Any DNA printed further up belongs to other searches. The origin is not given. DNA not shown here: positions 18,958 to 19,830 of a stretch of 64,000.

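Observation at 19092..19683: Protein made of about 22 heptad repeats GDVSNIx, with synonymously diversified 21-nt DNA repeats and a leaderless-type promoter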

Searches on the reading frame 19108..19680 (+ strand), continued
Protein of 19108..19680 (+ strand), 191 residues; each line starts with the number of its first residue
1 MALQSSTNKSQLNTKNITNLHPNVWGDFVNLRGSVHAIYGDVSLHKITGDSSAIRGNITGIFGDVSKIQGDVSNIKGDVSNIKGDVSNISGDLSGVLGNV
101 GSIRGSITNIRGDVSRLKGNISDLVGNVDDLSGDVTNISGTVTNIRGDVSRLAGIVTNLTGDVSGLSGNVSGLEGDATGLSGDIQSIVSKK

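Call 23: find_encoding_contigs(protein=P0172, flank=6000, max_places=3)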
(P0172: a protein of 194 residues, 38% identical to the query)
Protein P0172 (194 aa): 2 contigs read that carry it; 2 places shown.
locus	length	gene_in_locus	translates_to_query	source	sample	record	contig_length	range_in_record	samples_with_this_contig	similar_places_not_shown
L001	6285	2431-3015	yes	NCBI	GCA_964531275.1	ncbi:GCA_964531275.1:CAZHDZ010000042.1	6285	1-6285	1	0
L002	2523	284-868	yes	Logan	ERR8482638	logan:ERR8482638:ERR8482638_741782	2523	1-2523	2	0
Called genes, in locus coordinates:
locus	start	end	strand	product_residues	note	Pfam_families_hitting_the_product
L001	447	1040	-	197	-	PF13489:Methyltransf_23, PF07021:MetW, PF13847:Methyltransf_31, PF08241:Methyltransf_11, PF08242:Methyltransf_12, PF13649:Methyltransf_25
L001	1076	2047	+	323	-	PF00768:Peptidase_S11, PF13354:Beta-lactamase2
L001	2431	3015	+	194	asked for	-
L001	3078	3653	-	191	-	PF04307:YdjM, PF00882:Zn_dep_PLPC (weak)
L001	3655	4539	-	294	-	PF00561:Abhydrolase_1 (weak), PF12146:Hydrolase_4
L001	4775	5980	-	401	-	PF05496:RuvB_N, PF00004:AAA, PF07728:AAA_5 (weak), PF13401:AAA_22 (faint), PF16193:AAA_assoc_2, PF12002:MgsA_C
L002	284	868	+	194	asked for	-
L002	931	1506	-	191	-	PF04307:YdjM, PF00882:Zn_dep_PLPC (weak)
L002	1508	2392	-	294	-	PF00561:Abhydrolase_1 (weak), PF12146:Hydrolase_4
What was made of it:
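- Tried and rejected: Apparent synteny with a YdjM gene next to homolog P0172 (call 23) was rejected.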

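Call 24: find_encoding_contigs(protein=P0022, flank=6000, max_places=3)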
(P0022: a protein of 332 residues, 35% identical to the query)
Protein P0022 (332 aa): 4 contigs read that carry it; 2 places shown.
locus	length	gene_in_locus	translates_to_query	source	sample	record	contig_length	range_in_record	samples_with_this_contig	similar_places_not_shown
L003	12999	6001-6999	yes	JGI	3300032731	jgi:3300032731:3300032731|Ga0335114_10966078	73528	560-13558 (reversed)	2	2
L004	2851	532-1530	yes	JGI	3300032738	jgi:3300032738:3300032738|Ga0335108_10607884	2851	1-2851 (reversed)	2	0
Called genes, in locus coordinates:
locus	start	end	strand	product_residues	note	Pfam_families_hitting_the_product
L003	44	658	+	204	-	-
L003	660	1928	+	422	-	PF08843:AbiEii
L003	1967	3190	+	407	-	PF01841:Transglut_core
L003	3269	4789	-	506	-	PF13522:GATase_6, PF13537:GATase_7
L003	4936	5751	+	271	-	PF01063:Aminotran_4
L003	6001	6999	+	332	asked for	-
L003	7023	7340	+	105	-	-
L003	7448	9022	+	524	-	PF00570:HRDC, PF13742:tRNA_anti_2, PF02601:Exonuc_VII_L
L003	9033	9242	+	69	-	PF02609:Exonuc_VII_S (weak)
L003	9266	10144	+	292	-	PF00892:EamA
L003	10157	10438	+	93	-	-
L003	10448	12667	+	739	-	PF00400:WD40 (faint), PF12894:ANAPC4_WD40 (faint), PF23381:Beta-prop_IFT122_1st, PF23414:Beta-prop_EML_2, PF24796:WDR55 (faint), PF25174:Beta-prop_THOC3 (weak), PF13360:PQQ_2, PF13570:Beta-prop_ACSF4, +3 more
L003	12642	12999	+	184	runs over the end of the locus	PF01863:YgjP-like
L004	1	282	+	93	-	?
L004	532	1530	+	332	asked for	-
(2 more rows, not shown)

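Call 25: find_encoding_contigs(protein=P0006, flank=6000, max_places=3)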
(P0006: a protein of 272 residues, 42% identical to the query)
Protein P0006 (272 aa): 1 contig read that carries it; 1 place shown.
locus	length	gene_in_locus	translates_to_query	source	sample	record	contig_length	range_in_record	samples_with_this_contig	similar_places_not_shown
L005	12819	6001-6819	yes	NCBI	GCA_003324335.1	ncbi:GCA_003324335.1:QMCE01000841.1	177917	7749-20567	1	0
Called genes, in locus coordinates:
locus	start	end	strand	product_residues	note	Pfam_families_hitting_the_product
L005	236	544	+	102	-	-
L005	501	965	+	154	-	-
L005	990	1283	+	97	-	-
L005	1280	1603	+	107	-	-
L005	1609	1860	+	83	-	-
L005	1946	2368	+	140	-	PF01797:Y1_Tnp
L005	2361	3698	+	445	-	PF12323:HTH_OrfB_IS605, PF01385:OrfB_IS605, PF07282:Cas12f1-like_TNB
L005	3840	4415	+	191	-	-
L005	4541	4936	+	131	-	-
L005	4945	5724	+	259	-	-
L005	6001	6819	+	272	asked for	-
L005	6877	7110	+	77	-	-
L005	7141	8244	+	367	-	-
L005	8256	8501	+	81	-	-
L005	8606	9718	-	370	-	PF01385:OrfB_IS605, PF07282:Cas12f1-like_TNB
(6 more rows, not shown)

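Call 30: find_related_loci(query=window:19108-19680:+, collection=genome_contigs, flank=6000)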
Query window:19108-19680:+ (191 aa) in genome_contigs; peptide patterns used: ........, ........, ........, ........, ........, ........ (x = any residue, [..] = any of these).
187 stretches matched a pattern; 4 encode a relative of the query (tblastn E <= 1e-3); 4 distinct loci.
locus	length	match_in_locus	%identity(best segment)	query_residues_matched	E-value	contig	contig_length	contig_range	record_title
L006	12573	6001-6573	84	1-191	2e-102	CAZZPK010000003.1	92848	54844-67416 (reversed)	MAG TPA_asm: uncultured Candidatus Saccharibacteria bacterium isolate SRP170004_co1_601 genome assembly, contig: NODE_26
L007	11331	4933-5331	53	7-190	4e-36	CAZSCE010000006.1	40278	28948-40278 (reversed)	MAG TPA_asm: uncultured Candidatus Saccharibacteria bacterium isolate SRP272421_co1_693 genome assembly, contig: NODE_18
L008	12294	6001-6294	45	38-190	2e-18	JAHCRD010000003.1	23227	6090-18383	MAG: Patescibacteria group bacterium isolate CR_Bin_021 NODE_3_length_23227_cov_5.341037, whole genome shotgun sequence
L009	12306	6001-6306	26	79-187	2e-5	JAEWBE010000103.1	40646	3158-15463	MAG: Bacillota bacterium isolate OH_PBB_24 k127_1545840, whole genome shotgun sequence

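Call 39: find_encoding_contigs(protein=P0031, flank=7000, max_places=2)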
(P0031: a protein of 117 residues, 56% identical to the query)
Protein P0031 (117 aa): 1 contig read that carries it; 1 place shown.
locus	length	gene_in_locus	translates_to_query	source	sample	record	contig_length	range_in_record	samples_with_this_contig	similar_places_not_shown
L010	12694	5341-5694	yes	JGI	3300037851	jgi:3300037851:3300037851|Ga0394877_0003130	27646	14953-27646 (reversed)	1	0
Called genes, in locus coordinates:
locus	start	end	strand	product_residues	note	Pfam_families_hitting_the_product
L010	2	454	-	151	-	?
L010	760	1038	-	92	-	-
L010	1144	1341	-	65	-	-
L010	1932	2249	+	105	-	-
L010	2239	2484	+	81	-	-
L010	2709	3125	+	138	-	-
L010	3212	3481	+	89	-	-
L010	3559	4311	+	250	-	-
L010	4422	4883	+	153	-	-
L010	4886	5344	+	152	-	-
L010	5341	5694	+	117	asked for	-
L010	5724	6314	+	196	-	-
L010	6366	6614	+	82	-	-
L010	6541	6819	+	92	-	-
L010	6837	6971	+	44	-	-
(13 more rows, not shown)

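Call 40: find_encoding_contigs(protein=P0087, flank=7000, max_places=2)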
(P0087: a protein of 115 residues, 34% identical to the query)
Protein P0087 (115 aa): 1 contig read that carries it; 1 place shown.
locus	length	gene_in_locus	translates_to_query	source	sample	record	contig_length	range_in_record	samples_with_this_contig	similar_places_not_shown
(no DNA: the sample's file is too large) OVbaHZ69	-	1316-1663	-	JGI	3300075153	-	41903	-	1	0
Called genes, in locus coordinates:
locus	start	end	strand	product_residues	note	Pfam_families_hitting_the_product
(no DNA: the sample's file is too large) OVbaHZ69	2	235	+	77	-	?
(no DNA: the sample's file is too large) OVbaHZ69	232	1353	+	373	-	PF10926:DUF2800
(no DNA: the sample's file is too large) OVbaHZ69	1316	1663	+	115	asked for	-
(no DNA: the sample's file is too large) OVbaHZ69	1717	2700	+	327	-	-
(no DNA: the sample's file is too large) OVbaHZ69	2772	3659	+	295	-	PF02195:ParB_N (weak)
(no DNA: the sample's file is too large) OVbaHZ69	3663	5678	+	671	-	-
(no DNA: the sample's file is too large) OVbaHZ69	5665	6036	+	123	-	-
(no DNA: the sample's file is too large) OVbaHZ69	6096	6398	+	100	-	-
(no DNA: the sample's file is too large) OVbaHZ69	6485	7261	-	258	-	-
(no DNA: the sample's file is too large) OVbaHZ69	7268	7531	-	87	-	-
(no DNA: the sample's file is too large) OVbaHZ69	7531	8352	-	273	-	-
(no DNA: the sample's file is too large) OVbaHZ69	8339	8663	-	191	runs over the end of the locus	PF11041:Phage_Wedge1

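Call 41: find_encoding_contigs(protein=P0100, flank=7000, max_places=2)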
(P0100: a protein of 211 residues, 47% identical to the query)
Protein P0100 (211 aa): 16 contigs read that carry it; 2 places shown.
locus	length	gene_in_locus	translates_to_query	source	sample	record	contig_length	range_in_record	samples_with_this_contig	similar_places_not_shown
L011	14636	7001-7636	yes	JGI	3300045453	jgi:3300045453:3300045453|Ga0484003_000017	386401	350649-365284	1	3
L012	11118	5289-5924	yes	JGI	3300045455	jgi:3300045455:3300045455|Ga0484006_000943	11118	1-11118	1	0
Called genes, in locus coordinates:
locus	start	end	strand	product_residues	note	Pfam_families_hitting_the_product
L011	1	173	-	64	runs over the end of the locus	-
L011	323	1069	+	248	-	PF04383:KilA-N, PF03374:ANT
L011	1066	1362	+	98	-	PF27050:Phage_P22_Y8K6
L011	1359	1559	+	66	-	-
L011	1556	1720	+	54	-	-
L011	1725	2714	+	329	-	PF09588:YqaJ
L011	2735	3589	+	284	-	PF03837:RecT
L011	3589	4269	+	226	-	PF13392:HNH_3 (weak)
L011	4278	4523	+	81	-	-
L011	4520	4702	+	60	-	-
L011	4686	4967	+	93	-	-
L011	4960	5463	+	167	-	-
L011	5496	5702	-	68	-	-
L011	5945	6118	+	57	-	-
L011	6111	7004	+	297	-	-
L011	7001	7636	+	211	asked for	-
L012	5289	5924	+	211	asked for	-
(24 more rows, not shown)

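Call 44: get_annotated_region(hit=H4, flank=6000)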
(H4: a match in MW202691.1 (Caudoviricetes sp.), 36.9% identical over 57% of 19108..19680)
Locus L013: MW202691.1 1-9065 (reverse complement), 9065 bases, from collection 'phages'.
description: Podoviridae sp. isolate ctkAd229, complete genome.
organism: Caudoviricetes sp. (NCBI taxid 2832643)
taxonomy: Viruses; Duplodnaviria; Heunggongvirae; Uroviricota; Caudoviricetes
host: -; source: Manatee Spring; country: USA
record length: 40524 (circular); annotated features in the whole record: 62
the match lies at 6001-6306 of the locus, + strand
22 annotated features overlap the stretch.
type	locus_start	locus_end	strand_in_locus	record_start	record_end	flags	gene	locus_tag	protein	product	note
CDS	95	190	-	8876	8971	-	-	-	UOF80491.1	hypothetical protein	-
CDS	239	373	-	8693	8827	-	-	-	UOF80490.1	hypothetical protein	-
CDS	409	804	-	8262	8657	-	-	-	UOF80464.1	putative antitoxin of bacterial toxin-antitoxin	-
CDS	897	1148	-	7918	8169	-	-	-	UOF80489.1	hypothetical protein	-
CDS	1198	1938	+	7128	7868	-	-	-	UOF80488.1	hypothetical protein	-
CDS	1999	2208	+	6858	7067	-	-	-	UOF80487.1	hypothetical protein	-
CDS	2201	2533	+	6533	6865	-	-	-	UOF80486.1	hypothetical protein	-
CDS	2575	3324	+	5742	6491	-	-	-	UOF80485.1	hypothetical protein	-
CDS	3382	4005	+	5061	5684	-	-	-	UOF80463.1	hypothetical protein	-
CDS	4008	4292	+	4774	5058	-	-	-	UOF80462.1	putative single-stranded DNA-binding protein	-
CDS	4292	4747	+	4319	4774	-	-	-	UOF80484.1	hypothetical protein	-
CDS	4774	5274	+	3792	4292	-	-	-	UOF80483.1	proteiN/DNA complex catalytic motif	-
CDS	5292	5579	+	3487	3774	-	-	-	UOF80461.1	hypothetical protein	-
CDS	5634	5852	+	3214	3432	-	-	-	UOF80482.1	hypothetical protein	-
CDS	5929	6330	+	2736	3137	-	-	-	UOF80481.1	hypothetical protein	-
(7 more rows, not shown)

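Call 51: predict_structure(alignment_id=A2)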
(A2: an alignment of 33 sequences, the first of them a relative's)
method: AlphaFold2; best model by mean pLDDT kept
length: 117 residues; sequences in the alignment: 33
mean_pLDDT: 63.7   pTM: 0.31
mean pLDDT of the five models: 63.7, 58.7, 55.0, 49.2, 45.4
residues with pLDDT >= 90: 4; 70-90: 37; 50-70: 57; < 50: 19
segments of 3 or more residues with pLDDT < 50: 79-81, 83-88, 111-117
pLDDT, mean of each block of 10 residues (from residue 1): 66 86 83 76 73 59 54 54 47 60 55 44
secondary structure, 60 per line:
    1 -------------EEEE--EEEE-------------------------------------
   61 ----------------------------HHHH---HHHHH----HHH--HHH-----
elements in order: E14-17 E20-23 H89-92 H96-100

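Call 54: fold_search(model_id=the predicted structure, library=pdb)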
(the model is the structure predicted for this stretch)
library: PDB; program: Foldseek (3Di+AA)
matches with E <= 10: 27; with E <= 0.001: 0
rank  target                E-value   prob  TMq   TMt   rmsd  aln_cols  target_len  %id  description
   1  8jlc_A                5.6e-01  0.03  0.10  0.05   9.2        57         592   10  Cryo-EM structure of SV2A in complex with BoNT/A2 Hc and levetiracetam (released 2024-05-01)
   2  5moy_B                7.2e-01  0.09  0.17  0.26   9.3        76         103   12  Crystal structure of the BoNT/A2 receptor-binding domain in complex with the luminal domain of its neuronal receptor S (released 2017-03-15)
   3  5jlv_D                9.9e-01  0.14  0.16  0.29   5.4        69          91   14  Receptor binding domain of Botulinum neurotoxin A in complex with human glycosylated SV2C (released 2016-06-15)
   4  5jmc_D                1.5e+00  0.07  0.18  0.30   5.8        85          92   14  Receptor binding domain of Botulinum neurotoxin A in complex with rat SV2C (released 2016-06-15)
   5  9fyq_A                1.6e+00  0.03  0.13  0.06   8.5        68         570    9  Cryo-EM structure of native SV2A in complex with TeNT-Hc, gangliosides and Pro-Macrobody 5 (released 2025-05-21)
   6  8jle_A                1.6e+00  0.01  0.10  0.14  11.2        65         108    9  Cryo-EM structure of SV2A LD4 in complex with BoNT/A2 Hc in the SV2A-levetiracetam-BoNT/A2 Hc complex (released 2024-05-01)
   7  8jlh_C                1.7e+00  0.02  0.12  0.16   7.1        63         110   10  Cryo-EM structure of SV2A dimer in complex with BoNT/A2 Hc and levetiracetam (released 2024-05-01)
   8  9fyr_A                1.9e+00  0.02  0.13  0.06   8.5        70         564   10  Cryo-EM structure of native SV2A in complex with TeNT-Hc, Pro-Macrobody 5 and Levetiracetam (released 2025-05-21)
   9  3riq                  2.5e+00  0.12  0.20  0.08   8.2        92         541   13  Siphovirus 9NA tailspike receptor binding domain (released 2012-02-29)
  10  5zru_A                2.5e+00  0.02  0.10  0.05  11.8        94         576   14  Crystal structure of Agl-KA catalytic domain (released 2019-10-23)
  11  5jmc_H                2.9e+00  0.04  0.16  0.25   6.1        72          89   15  Receptor binding domain of Botulinum neurotoxin A in complex with rat SV2C (released 2016-06-15)
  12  8jli_A                3.5e+00  0.04  0.17  0.08  10.8       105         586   12  Cryo-EM structure of SV2A dimer in complex levetiracetam (released 2024-05-01)
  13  8jlg_A                3.9e+00  0.01  0.12  0.18  10.1       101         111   12  Cryo-EM structure of SV2A in complex with BoNT/A2 Hc (released 2024-05-01)
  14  9ny6_C                4.2e+00  0.02  0.12  0.09  16.4        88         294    8  Pseudomonas phage Pa223 capsid spike (released 2025-08-06)
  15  7uia_C                4.5e+00  0.02  0.15  0.23   8.1        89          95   17  Crystal structure of BoNT/E receptor binding domain in complex with SV2 and VHH (released 2023-04-05)
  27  3s6l_E                9.5e+00  0.01  0.10  0.12  10.0        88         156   10  Crystal structure of a YadA-like head domain of the trimeric autotransporter adhesin BoaA from Burkholderia pseudomall (released 2011-06-22)
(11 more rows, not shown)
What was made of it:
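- Closest known: Pentapeptide-repeat proteins. Same: The weak AF2 model's top (non-significant) neighbours are the SV2 pentapeptide helix (call 54).
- Most of the 27 weak Foldseek neighbours of the model are beta-helical proteins: SV2 luminal pentapeptide helix, tailspikes, pectate lyase, MinC, a YadA-like head (call 54). One of the non-significant Foldseek neighbours is a YadA-like head (3s6l, E=9.5) (call 54).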

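Call 55: fold_search(model_id=the predicted structure, library=pdb)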
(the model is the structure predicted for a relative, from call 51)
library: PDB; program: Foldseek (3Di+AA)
matches with E <= 10: 7; with E <= 0.001: 0
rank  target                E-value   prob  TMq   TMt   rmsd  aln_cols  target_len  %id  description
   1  7wk8_A                7.5e+00  0.02  0.12  0.17  13.4        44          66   11  SARS-CoV-2 Omicron spike protein SD1 in complex with S3H3 Fab (released 2022-01-26)
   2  8fmu_A                8.0e+00  0.06  0.10  0.07   6.3        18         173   28  Crystal structure of human Brachyury G177D variant in complex with SJF-4601 (released 2024-02-28)
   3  7hi8                  9.2e+00  0.06  0.11  0.08   7.0        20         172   25  PanDDA analysis group deposition -- Crystal Structure of ground state model of human Brachyury (released 2024-10-16)
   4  2v36_C                9.9e+00  0.08  0.12  0.04   3.8        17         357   18  Crystal structure of gamma-glutamyl transferase from Bacillus subtilis (released 2008-07-01)
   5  5qrf                  9.9e+00  0.06  0.11  0.08   7.1        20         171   25  PanDDA analysis group deposition -- Crystal Structure of human Brachyury in complex with Z373768900 (released 2019-07-10)
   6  3zvk_E                9.9e+00  0.04  0.12  0.23   7.1        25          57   16  Crystal structure of VapBC2 from Rickettsia felis bound to a DNA fragment from their promoter (released 2011-12-14)
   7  9fq8_4P               9.9e+00  0.03  0.14  0.09  10.3        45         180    9  Perkinsus marinus Respiratory complex CIV (released 2025-06-25)

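Call 58: search_solved_structures(query=A2, max_evalue=1, show_alignments=4)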
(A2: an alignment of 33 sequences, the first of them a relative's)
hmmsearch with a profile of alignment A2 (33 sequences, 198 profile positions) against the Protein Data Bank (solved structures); distinct sequences matched with E-value up to 1: 4.
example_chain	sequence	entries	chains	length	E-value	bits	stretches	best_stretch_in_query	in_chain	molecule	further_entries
4lin_A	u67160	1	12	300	4e-05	26.7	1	46-105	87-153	Tail needle protein gp26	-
8qox_B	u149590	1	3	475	0.0022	20.9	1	41-103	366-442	Conserved membrane protein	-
9eg6_A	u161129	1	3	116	0.02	17.8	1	36-99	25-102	Caveolae-associated protein 1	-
1avy_A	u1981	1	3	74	0.21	14.5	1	44-78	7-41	FIBRITIN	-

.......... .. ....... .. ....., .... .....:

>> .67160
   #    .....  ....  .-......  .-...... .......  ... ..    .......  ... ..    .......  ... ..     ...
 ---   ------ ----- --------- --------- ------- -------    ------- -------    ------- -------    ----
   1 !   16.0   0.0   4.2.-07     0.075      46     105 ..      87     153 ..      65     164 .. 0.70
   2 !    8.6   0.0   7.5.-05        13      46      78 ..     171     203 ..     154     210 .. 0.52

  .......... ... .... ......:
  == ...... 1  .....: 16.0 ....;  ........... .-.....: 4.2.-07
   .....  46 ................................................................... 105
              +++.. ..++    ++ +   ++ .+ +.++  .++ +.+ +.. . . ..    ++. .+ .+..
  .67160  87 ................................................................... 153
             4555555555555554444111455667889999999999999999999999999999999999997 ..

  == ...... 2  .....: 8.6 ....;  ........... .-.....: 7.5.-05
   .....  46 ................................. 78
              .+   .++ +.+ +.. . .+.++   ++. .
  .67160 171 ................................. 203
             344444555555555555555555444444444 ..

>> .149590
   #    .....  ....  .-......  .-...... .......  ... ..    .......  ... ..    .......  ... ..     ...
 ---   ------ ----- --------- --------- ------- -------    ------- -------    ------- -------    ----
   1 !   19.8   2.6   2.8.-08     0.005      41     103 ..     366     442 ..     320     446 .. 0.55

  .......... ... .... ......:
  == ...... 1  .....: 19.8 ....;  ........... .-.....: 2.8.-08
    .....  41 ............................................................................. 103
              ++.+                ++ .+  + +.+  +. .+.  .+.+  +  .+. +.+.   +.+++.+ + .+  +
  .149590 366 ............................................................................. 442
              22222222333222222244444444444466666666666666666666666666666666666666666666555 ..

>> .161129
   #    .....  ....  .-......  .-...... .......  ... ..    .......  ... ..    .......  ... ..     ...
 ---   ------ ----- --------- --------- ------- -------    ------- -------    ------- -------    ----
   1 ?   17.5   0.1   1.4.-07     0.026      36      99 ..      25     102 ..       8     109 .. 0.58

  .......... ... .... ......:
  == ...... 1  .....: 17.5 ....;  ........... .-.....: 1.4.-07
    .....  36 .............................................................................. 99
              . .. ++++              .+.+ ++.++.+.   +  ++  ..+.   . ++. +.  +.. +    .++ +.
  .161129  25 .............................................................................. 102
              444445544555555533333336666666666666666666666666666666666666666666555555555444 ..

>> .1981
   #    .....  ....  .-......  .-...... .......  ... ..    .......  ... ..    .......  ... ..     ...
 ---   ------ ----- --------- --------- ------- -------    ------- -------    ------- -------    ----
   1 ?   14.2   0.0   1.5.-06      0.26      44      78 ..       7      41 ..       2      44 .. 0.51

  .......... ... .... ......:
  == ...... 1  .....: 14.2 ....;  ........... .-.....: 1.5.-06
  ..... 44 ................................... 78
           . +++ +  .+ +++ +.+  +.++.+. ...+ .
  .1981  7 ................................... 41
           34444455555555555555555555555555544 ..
